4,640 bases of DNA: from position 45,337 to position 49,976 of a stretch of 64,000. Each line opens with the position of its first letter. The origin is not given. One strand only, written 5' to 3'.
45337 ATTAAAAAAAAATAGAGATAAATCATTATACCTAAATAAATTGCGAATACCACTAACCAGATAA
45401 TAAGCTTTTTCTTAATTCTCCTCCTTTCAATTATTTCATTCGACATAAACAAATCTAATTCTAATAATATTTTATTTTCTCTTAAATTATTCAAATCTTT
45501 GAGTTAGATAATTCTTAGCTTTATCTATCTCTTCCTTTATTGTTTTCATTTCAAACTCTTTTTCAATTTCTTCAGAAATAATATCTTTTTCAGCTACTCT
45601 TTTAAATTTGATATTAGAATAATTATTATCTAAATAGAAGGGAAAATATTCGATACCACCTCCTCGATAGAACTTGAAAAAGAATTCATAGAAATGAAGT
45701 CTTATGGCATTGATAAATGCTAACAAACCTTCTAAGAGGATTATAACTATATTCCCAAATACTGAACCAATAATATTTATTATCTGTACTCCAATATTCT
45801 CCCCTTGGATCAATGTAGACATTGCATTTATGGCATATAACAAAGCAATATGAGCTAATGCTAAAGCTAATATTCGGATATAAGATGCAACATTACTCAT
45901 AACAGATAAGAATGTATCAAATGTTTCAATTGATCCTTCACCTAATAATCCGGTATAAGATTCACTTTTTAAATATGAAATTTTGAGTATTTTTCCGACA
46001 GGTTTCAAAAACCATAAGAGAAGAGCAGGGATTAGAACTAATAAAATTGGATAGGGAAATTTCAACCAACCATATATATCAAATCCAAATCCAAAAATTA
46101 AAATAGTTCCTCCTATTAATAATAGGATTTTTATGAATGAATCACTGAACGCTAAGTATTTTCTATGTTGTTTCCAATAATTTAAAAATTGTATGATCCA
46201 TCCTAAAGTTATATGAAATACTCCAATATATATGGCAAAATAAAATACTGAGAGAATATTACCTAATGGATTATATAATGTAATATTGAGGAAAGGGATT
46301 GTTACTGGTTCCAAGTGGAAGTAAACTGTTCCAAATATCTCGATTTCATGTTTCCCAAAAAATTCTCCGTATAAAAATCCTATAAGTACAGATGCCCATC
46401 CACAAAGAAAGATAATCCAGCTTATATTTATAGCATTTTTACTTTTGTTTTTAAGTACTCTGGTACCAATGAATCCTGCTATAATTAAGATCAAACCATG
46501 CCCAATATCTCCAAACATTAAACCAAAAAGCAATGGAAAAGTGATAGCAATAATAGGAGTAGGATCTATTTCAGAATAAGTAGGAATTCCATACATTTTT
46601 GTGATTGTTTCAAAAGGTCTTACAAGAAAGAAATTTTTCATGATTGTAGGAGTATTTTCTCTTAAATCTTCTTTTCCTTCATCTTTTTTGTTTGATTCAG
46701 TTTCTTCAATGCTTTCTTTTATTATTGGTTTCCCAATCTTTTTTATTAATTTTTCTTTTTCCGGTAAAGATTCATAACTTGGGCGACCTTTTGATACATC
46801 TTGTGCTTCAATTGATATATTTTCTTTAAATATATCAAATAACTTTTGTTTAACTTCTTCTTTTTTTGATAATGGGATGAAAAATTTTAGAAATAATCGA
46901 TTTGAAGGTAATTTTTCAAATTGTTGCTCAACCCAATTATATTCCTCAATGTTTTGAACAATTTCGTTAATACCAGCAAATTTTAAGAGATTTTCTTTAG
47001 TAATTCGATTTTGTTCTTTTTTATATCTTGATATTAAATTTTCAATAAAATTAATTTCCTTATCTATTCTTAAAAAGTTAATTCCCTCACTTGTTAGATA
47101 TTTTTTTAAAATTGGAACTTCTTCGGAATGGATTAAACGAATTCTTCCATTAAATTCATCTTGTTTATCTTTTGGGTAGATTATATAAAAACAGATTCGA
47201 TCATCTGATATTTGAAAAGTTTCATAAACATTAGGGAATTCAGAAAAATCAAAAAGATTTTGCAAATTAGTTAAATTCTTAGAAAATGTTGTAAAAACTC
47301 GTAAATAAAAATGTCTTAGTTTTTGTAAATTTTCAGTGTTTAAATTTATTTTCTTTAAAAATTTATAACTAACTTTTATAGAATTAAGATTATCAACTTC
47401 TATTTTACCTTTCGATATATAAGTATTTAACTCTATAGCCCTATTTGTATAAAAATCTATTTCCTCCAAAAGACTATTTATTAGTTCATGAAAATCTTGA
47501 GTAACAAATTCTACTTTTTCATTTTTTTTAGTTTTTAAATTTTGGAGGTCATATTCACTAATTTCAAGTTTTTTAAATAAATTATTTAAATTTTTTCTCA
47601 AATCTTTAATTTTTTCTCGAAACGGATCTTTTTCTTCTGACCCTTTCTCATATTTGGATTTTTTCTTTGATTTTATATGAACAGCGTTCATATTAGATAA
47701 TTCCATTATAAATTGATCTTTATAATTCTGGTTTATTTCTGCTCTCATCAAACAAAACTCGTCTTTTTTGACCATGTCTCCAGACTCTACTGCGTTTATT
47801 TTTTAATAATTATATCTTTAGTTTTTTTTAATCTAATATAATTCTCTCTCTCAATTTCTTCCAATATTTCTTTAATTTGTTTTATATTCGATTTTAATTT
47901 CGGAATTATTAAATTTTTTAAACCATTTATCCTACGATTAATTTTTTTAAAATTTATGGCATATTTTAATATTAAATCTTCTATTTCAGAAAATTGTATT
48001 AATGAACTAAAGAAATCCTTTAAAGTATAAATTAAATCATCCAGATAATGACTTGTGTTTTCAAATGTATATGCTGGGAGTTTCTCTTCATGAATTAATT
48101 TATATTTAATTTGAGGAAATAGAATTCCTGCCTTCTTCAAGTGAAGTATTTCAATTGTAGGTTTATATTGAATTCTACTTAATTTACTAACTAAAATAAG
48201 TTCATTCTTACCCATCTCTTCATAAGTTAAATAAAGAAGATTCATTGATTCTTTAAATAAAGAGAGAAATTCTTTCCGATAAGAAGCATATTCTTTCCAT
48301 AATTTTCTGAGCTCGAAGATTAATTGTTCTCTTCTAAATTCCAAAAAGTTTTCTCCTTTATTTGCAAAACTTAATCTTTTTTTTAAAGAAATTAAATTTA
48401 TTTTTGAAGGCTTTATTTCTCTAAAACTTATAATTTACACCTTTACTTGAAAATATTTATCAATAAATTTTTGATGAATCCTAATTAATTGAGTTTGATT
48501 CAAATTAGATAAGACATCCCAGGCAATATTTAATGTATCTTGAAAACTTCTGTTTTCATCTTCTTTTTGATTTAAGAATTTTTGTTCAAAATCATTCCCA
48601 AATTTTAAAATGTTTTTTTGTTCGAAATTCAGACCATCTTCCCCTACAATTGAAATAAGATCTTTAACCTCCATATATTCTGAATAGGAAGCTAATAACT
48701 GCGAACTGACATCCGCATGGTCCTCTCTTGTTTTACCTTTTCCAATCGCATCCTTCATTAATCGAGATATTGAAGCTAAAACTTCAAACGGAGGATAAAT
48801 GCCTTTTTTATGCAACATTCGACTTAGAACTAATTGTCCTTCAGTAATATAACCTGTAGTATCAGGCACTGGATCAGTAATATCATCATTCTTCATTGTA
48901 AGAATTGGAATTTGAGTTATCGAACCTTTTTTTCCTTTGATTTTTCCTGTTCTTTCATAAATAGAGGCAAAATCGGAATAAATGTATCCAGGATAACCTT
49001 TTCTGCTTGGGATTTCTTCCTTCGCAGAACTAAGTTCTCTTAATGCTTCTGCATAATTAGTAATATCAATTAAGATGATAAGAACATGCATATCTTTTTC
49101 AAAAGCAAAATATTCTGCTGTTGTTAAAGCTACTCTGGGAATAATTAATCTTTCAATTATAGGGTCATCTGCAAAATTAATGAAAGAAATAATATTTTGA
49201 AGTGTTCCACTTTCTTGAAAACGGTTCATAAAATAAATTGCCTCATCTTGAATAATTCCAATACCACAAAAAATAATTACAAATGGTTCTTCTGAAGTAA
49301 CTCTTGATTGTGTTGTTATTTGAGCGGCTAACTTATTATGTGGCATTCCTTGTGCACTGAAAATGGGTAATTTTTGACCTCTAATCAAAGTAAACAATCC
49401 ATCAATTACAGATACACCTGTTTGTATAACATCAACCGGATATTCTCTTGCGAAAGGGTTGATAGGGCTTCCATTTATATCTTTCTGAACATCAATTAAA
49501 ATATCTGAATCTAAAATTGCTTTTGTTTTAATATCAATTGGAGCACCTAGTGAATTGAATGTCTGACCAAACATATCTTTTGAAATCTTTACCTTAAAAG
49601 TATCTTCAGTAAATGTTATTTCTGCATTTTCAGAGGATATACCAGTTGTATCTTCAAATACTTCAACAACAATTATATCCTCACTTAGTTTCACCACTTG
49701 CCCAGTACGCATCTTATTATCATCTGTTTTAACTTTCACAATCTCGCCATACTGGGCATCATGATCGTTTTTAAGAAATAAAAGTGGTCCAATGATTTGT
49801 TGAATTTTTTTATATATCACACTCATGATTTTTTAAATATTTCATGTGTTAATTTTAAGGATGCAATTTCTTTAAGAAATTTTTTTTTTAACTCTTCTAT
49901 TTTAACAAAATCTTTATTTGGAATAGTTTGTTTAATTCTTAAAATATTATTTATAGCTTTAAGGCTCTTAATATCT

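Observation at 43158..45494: Second catalytic A-subunit paralog with GER changed to GEP, coupled to a membrane Zn-ribbon protein at the end of the ATPase operon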

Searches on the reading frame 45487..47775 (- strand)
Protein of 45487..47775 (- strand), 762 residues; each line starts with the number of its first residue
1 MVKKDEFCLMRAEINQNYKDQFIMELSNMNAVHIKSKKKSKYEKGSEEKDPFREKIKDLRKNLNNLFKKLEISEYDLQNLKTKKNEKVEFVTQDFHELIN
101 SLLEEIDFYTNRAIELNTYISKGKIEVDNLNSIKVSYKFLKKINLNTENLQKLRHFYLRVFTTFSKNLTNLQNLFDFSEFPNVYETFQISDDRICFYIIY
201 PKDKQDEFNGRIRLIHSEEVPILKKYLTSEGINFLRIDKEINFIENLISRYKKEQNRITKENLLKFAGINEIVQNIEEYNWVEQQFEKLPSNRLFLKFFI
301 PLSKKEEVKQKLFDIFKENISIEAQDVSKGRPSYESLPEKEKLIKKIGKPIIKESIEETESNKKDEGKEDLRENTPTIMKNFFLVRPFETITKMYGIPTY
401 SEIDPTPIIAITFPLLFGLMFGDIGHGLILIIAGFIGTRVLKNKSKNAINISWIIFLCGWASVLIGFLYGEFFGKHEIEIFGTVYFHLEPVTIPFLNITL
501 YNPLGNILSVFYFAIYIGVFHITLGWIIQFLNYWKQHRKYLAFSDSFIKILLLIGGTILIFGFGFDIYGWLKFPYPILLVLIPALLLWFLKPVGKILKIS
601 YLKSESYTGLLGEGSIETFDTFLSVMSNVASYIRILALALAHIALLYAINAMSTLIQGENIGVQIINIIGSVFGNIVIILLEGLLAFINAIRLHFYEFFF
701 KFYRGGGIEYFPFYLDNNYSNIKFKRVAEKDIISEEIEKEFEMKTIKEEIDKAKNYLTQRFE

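Call 5: search_protein_families(library=pfam, proteins=[window:45487-47775:-], max_evalue=0.01)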
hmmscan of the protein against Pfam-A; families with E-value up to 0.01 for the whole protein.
window:45487-47775:- (762 aa): 1 family
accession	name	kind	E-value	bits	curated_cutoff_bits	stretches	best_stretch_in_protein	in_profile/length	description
PF01496.24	V_ATPase_I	-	4.9e-37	127.8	30.7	2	45-485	60-468/815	V-type ATPase 116kDa subunit family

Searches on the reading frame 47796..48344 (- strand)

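Call 5: search_protein_families(library=pfam, proteins=[window:47796-48344:-], max_evalue=0.01)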
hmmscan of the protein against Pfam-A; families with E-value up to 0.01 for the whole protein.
window:47796-48344:- (182 aa): 1 family
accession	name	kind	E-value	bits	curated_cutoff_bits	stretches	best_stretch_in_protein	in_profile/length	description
PF01813.22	ATP-synt_D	-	2.4e-28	99.8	25.7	1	4-176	22-195/196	ATP synthase subunit D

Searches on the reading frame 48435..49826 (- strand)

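Call 5: search_protein_families(library=pfam, proteins=[window:48435-49826:-], max_evalue=0.01)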
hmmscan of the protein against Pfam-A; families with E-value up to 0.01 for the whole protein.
window:48435-49826:- (463 aa): 4 families
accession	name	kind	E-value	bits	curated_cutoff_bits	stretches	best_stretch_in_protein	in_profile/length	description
PF00006.31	ATP-synt_ab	-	3.7e-75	252.7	29.5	1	137-354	1-213/213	ATP synthase alpha/beta family, nucleotide-binding domain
PF22919.1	ATP-synt_VA_C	-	7.7e-27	93.7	24.7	1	360-458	2-100/101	C-terminal domain of V and A type ATP synthase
PF02874.29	ATP-synt_ab_N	-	4.1e-11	43.7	20.9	1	8-73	1-68/69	ATP synthase alpha/beta family, beta-barrel domain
PF11962.13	Peptidase_G2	-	0.0016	18.3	25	0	24-88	49-115/228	Peptidase_G2, IMC autoproteolytic cleavage domain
